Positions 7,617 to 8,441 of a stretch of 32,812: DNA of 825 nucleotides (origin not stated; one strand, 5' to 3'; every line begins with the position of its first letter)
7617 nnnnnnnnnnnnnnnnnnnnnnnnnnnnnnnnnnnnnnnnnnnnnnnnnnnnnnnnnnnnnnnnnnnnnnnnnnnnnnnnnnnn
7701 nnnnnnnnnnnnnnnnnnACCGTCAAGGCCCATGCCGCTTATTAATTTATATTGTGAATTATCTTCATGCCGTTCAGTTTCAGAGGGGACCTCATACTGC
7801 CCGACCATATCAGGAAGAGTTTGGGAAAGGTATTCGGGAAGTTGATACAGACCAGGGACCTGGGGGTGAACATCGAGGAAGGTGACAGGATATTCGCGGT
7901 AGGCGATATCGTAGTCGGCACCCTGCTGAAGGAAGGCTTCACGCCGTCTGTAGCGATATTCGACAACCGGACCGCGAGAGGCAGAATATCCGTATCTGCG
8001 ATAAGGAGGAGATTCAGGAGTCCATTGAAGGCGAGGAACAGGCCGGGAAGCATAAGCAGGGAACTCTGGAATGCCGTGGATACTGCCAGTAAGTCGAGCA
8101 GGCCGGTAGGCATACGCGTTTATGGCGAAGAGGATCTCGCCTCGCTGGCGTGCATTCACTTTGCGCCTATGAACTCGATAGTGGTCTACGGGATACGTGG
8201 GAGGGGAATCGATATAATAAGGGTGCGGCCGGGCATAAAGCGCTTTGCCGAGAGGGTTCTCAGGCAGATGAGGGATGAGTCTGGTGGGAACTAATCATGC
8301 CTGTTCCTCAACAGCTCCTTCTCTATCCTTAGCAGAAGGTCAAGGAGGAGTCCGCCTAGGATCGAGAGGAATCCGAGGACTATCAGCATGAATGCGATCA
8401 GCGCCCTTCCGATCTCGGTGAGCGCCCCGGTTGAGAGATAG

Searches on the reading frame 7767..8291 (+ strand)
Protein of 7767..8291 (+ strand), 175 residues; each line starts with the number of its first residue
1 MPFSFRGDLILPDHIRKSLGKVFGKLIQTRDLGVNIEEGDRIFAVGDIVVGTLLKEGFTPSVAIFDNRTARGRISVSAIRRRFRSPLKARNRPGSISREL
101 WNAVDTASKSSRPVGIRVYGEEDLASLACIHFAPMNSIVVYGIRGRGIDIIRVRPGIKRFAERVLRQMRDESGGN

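Call 3: search_protein_families(library=pfam, proteins=[window:7767-8291:+], max_evalue=0.1)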
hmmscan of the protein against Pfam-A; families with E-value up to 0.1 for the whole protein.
window:7767-8291:+ (175 aa): 1 family
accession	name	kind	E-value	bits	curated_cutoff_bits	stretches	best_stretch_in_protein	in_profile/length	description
PF04019.17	DUF359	-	2.3e-28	98.8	25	1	52-168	4-125/126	Protein of unknown function (DUF359)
